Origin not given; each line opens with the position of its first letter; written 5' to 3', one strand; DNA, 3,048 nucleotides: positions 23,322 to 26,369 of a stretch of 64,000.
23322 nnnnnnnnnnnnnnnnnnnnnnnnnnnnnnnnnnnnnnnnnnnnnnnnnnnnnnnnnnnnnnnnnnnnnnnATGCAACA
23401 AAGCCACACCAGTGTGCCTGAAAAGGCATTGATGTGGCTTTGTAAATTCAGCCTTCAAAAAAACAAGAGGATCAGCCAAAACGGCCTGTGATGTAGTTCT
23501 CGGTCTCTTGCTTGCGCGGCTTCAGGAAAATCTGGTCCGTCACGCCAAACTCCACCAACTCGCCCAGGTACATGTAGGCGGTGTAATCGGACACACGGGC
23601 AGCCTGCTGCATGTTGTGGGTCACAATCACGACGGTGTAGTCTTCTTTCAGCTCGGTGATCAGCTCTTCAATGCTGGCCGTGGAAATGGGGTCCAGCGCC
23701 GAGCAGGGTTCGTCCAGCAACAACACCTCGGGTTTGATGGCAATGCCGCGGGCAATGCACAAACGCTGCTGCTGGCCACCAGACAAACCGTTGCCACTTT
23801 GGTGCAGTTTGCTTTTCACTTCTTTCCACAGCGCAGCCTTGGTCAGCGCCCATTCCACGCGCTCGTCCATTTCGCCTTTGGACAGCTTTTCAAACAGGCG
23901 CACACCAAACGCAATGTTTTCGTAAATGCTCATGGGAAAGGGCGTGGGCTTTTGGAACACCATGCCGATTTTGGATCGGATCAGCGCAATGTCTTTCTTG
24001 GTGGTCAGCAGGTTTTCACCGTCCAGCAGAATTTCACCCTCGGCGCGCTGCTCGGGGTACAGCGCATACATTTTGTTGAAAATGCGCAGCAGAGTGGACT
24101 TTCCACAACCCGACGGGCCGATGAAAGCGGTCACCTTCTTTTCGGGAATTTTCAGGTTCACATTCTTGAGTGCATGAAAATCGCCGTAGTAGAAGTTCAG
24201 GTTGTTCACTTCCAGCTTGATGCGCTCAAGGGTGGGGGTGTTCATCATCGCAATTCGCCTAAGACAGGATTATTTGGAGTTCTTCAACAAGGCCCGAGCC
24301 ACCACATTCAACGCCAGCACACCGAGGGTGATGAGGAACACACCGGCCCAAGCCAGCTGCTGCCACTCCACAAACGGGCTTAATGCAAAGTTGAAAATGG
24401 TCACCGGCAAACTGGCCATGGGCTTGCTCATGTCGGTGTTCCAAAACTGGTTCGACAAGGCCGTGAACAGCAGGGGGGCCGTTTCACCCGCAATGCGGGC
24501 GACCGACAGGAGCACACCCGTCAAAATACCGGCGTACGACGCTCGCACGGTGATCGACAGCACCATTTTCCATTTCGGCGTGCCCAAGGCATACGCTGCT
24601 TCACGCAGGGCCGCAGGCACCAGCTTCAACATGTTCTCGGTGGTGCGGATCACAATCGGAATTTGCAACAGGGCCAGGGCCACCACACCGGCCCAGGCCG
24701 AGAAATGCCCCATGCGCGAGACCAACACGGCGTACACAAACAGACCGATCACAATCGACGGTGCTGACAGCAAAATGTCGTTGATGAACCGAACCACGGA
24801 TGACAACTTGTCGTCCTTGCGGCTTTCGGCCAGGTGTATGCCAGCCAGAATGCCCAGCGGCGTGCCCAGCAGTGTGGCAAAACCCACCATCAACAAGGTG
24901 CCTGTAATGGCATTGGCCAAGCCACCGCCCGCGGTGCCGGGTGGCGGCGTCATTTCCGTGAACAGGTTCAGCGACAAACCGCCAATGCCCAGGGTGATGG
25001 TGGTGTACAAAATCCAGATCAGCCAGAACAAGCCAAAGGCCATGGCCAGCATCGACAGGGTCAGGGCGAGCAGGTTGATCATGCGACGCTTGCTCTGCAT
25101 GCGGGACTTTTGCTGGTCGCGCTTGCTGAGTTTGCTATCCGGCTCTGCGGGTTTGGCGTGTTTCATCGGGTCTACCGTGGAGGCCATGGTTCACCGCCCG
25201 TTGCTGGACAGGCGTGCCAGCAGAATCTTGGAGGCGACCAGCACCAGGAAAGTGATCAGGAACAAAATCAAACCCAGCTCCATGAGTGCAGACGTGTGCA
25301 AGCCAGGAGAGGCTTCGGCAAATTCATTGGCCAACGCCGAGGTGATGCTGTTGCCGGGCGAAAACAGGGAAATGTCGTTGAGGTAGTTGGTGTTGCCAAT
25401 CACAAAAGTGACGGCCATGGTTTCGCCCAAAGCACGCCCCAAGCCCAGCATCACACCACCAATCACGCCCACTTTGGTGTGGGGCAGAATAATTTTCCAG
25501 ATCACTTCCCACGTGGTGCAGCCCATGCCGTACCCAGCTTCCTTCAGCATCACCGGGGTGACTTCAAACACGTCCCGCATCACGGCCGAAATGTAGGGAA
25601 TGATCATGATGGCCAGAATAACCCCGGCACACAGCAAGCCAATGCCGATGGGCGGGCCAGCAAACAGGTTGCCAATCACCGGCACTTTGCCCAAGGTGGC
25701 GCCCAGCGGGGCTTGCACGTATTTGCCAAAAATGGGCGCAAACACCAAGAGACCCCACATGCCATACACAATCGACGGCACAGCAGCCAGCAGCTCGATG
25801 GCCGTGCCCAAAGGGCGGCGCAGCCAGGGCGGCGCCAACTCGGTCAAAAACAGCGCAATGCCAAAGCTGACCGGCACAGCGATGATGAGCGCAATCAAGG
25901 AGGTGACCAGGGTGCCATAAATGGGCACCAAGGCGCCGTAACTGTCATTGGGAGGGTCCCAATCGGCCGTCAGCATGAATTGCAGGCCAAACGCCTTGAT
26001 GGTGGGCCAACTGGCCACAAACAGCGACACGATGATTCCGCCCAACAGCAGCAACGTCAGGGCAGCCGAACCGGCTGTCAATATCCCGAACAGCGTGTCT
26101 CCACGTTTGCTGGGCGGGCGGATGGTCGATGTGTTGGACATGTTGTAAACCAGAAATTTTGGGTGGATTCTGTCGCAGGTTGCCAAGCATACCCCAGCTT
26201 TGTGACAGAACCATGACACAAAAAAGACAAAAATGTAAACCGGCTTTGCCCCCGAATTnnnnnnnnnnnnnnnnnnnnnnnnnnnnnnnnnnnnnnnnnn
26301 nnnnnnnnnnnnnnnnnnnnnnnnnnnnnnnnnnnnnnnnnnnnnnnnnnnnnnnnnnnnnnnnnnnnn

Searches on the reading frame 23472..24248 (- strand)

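Call 9: search_protein_families(library=pfam, proteins=[window:23472-24248:-], max_evalue=0.001)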
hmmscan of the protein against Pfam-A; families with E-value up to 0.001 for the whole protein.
window:23472-24248:- (258 aa): 9 families
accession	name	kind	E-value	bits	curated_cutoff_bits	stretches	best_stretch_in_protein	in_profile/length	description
PF00005.33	ABC_tran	-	1.3e-35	123.5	25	1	27-182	1-136/137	ABC transporter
PF13304.12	AAA_21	-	3.4e-09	37.6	27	1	171-213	254-300/304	AAA domain, putative AbiEii toxin, Type IV TA system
PF02463.25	SMC_N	-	5.5e-07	29.7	40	1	24-219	10-205/220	RecF/RecN/SMC N terminal domain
PF13175.12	AAA_15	-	1.8e-05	25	32.1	1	24-100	11-86/374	AAA ATPase domain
PF13476.12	AAA_23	-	6.3e-05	24.1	27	1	11-71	1-51/201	AAA domain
PF13555.12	AAA_29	-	0.00034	20.7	27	1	26-54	11-39/61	P-loop containing region of AAA domain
PF03215.21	Rad17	-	0.00058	20.3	23.8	1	27-73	35-81/186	Rad17 P-loop domain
PF13401.12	AAA_22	-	0.00061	20.6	27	0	37-139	5-83/130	AAA domain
PF03193.22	RsgA_GTPase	-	0.00063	20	30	0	27-57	97-126/174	RsgA GTPase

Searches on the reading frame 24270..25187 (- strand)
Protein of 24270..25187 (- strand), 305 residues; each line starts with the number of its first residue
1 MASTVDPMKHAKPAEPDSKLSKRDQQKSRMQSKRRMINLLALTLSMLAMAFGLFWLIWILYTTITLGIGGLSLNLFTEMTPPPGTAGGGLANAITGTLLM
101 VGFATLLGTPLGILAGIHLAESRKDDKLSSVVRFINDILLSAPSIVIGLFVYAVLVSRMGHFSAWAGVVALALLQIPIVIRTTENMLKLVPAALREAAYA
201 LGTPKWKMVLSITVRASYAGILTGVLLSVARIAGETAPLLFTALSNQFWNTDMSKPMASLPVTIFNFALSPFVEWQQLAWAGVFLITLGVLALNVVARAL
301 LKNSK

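Call 9: search_protein_families(library=pfam, proteins=[window:24270-25187:-], max_evalue=0.001)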
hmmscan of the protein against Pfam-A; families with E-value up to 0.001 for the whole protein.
window:24270-25187:- (305 aa): 1 family
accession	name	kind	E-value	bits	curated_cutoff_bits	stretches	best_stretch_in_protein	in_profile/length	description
PF00528.27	BPD_transp_1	-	6.4e-23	81.9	26.4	1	109-301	2-175/184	Binding-protein-dependent transport system inner membrane component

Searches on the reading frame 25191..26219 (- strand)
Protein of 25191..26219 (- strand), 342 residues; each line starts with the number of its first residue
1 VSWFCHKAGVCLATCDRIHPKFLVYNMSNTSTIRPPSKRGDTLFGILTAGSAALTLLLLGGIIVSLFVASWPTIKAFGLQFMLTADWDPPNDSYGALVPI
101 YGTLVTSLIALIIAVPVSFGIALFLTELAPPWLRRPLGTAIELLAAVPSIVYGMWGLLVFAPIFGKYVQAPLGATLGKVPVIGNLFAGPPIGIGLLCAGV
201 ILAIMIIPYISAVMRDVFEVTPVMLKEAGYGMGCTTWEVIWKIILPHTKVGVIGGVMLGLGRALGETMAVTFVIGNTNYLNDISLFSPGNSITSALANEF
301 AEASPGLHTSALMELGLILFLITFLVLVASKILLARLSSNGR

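Call 9: search_protein_families(library=pfam, proteins=[window:25191-26219:-], max_evalue=0.001)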
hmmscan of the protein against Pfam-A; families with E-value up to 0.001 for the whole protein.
window:25191-26219:- (342 aa): 1 family
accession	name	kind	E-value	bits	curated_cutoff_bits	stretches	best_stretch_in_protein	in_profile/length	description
PF00528.27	BPD_transp_1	-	9.6e-16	58.5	26.4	1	121-337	4-182/184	Binding-protein-dependent transport system inner membrane component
